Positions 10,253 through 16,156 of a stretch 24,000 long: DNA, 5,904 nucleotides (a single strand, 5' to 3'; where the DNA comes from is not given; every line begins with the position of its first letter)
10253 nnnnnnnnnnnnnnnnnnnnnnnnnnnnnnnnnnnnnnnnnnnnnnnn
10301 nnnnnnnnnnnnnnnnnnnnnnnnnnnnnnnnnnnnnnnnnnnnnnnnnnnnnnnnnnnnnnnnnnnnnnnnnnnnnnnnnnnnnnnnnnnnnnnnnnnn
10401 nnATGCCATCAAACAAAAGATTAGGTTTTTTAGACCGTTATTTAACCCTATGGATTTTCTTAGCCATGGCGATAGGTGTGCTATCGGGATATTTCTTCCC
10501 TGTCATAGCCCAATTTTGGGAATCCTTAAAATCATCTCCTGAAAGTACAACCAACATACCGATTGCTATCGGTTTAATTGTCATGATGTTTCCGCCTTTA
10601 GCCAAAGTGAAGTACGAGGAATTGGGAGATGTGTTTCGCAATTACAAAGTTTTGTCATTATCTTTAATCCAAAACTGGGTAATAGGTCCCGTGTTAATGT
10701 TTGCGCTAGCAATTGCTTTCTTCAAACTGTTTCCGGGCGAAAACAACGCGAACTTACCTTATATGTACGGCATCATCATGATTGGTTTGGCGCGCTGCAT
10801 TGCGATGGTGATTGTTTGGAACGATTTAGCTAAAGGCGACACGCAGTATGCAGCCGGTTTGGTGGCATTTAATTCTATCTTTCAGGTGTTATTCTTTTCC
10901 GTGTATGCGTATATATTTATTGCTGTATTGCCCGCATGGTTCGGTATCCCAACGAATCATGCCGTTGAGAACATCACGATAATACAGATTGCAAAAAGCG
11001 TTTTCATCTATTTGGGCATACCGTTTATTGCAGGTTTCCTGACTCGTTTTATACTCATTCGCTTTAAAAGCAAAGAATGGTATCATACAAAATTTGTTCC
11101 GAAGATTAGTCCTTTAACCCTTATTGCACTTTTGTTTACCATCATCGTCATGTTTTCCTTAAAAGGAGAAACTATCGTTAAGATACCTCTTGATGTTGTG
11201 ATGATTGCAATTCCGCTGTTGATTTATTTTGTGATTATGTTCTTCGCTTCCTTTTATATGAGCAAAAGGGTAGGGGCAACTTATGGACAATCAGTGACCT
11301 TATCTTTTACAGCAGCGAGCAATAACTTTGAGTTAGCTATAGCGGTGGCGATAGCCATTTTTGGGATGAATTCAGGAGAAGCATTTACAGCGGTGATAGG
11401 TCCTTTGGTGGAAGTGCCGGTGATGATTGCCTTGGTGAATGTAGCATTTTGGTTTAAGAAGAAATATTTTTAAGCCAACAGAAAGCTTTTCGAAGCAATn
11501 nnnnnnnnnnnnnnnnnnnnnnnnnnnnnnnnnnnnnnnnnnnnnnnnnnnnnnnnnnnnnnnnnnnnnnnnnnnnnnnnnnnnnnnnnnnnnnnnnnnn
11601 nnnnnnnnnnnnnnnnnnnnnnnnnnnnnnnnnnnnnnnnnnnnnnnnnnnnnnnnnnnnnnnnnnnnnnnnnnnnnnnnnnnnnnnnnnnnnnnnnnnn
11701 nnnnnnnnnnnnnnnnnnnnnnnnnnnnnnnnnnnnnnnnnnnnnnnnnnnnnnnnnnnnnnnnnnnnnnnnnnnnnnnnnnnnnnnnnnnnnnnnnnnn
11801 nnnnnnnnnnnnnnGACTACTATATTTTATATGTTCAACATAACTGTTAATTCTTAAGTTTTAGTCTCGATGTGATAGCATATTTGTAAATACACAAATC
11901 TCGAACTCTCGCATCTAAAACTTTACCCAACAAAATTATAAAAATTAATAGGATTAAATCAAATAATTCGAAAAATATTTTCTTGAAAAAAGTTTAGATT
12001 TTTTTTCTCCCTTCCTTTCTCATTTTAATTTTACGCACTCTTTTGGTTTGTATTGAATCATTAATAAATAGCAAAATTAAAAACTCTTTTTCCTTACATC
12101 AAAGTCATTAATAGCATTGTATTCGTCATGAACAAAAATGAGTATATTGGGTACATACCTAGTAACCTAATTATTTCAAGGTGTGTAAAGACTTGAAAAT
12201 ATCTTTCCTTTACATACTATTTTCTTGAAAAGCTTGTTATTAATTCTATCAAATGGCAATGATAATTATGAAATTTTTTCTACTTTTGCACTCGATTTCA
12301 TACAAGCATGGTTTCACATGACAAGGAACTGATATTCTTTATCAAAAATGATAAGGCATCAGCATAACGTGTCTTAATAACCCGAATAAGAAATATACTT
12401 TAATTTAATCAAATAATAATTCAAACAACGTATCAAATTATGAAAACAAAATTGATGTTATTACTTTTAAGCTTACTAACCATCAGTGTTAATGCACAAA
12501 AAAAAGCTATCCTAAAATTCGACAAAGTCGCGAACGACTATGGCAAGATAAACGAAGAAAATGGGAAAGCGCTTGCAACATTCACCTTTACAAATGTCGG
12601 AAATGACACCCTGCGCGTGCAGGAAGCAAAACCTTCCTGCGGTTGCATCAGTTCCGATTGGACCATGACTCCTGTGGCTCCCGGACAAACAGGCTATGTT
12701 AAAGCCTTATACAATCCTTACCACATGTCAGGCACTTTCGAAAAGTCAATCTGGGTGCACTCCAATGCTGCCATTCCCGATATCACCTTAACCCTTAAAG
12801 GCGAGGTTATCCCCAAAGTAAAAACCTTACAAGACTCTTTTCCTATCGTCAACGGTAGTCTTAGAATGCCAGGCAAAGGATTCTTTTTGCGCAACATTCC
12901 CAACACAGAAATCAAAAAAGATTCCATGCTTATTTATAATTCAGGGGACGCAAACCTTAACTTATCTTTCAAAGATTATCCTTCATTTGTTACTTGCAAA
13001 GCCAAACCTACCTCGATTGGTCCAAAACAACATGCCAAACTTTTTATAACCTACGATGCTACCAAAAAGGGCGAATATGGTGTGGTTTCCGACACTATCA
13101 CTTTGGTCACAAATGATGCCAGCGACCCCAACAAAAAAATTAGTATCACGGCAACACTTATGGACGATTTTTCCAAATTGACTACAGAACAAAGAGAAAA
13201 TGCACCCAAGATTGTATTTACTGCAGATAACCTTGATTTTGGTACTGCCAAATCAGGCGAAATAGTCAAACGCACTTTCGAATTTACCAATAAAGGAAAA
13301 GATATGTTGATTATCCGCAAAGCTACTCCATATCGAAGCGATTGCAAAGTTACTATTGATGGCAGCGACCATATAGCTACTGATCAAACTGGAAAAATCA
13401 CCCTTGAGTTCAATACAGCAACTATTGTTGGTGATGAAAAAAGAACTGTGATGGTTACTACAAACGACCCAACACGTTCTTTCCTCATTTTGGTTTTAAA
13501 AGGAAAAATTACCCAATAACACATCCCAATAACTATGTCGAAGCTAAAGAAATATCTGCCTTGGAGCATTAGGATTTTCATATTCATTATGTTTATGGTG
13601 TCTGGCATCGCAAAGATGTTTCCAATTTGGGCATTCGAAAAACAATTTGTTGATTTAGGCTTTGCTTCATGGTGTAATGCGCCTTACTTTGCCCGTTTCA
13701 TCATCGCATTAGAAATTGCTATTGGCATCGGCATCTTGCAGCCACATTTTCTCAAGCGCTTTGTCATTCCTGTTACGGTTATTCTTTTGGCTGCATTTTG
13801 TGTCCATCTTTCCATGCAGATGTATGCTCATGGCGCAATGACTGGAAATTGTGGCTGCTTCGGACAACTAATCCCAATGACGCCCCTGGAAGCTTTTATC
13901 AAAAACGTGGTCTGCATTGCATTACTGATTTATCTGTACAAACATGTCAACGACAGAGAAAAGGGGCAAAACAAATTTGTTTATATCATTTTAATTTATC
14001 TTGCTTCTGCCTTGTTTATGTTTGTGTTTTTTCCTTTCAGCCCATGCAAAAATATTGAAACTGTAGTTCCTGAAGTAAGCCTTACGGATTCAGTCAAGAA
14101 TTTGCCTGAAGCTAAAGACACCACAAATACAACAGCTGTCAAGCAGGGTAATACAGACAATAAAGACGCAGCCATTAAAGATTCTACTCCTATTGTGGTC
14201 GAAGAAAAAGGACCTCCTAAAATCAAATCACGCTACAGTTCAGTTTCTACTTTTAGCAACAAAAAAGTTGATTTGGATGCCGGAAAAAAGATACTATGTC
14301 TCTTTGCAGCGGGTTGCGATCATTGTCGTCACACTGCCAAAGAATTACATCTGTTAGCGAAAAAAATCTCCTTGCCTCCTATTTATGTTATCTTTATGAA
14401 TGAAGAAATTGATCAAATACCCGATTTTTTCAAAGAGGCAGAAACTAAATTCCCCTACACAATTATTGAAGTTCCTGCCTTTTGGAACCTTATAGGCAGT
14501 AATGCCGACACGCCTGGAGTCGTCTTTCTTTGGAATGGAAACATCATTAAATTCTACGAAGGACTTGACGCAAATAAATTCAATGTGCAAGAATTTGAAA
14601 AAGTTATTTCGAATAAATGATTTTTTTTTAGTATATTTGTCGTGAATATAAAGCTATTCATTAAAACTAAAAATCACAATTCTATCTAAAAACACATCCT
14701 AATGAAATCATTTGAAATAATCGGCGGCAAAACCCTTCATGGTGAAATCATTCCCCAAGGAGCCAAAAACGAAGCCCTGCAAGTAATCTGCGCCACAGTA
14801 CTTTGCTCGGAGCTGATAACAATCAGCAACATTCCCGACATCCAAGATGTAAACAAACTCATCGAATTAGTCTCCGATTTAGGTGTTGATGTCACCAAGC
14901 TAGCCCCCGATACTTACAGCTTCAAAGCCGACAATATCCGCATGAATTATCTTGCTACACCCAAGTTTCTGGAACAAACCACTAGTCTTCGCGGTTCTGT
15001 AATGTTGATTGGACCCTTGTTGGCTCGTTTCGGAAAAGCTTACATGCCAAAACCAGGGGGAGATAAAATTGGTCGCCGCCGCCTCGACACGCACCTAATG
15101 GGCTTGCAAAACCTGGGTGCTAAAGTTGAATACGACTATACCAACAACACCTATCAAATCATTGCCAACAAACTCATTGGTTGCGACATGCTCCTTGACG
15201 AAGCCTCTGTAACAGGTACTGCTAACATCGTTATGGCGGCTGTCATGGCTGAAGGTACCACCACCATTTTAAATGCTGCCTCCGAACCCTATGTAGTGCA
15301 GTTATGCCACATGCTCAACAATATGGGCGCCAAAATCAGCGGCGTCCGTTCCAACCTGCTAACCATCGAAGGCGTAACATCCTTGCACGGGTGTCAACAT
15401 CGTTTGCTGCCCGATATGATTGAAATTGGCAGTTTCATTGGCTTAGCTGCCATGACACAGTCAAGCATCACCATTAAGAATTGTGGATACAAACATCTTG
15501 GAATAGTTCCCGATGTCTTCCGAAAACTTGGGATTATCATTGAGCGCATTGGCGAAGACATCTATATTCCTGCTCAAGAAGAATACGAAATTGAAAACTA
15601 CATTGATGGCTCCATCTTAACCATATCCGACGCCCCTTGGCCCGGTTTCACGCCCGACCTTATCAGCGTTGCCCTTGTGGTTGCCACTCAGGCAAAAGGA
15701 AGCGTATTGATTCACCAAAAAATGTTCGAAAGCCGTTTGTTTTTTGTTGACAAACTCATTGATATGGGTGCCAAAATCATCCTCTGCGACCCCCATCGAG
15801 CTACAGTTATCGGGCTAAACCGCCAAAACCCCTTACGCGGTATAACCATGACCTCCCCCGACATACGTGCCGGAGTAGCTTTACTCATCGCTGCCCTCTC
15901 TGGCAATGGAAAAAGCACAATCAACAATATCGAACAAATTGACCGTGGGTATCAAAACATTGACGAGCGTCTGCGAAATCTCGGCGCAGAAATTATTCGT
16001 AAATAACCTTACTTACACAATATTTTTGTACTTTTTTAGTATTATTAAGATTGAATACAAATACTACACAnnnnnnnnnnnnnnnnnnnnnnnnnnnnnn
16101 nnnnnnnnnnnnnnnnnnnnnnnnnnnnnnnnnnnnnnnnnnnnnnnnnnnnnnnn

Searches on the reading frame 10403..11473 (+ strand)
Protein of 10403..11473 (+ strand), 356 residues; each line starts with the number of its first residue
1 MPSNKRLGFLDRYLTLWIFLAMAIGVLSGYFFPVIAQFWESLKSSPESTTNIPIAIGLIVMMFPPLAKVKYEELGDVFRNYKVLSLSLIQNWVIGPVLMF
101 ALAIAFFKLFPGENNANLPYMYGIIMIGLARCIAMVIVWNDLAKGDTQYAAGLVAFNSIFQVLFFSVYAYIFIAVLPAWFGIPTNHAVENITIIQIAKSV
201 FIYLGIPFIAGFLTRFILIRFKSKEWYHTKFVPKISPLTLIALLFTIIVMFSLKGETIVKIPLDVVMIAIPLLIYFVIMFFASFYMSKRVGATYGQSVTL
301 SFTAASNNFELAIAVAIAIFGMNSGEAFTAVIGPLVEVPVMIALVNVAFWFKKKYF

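Call 5: search_protein_families(library=pfam, proteins=[window:10403-11473:+], max_evalue=0.01)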
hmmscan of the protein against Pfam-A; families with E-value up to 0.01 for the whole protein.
window:10403-11473:+ (356 aa): 1 family
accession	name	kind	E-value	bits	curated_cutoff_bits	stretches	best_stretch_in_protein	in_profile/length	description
PF01758.21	SBF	-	6.5e-58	196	24.3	1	55-260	1-190/191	Sodium Bile acid symporter family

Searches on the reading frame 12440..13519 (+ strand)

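Call 5: search_protein_families(library=pfam, proteins=[window:12440-13519:+], max_evalue=0.01)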
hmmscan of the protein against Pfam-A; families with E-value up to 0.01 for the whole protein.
window:12440-13519:+ (359 aa): 2 families
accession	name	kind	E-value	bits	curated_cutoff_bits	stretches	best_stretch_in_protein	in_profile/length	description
PF07610.17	DUF1573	-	1.4e-47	160.1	26.1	2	25-123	1-98/98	Protein of unknown function (DUF1573)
PF22544.2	HYDIN_VesB_CFA65-like_Ig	-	6.2e-35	119.9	25.5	3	23-122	1-100/100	HYDIN/CFA65/VesB-like, Ig-like domain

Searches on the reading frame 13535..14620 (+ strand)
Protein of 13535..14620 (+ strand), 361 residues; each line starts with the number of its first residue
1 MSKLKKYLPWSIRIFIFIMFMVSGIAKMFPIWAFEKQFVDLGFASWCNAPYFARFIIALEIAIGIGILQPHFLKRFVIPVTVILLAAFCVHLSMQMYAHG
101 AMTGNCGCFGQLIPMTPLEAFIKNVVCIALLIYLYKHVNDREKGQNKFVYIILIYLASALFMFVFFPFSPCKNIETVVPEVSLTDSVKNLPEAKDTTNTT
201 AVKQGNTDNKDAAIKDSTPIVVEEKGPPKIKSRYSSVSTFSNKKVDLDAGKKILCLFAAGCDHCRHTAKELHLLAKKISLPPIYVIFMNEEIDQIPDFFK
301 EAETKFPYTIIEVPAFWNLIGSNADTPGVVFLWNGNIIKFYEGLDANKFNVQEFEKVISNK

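Call 5: search_protein_families(library=pfam, proteins=[window:13535-14620:+], max_evalue=0.01)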
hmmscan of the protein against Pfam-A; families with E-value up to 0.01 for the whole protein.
window:13535-14620:+ (361 aa): 3 families
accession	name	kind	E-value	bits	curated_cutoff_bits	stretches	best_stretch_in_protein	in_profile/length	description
PF07291.16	MauE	-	4.8e-18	66.1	27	1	6-134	2-125/128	Methylamine utilisation protein MauE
PF07681.17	DoxX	-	0.0002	22.4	23.6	1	12-89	5-82/85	DoxX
PF13564.11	DoxX_2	-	0.002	18.7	26.3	1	15-98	5-88/103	DoxX-like family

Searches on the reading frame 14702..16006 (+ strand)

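Call 5: search_protein_families(library=pfam, proteins=[window:14702-16006:+], max_evalue=0.01)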
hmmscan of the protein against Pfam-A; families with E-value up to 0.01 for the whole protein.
window:14702-16006:+ (434 aa): 1 family
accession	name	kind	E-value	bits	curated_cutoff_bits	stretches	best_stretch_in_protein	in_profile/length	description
PF00275.25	EPSP_synthase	-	2.5e-65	221.3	22.8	1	8-424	3-417/417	EPSP synthase (3-phosphoshikimate 1-carboxyvinyltransferase)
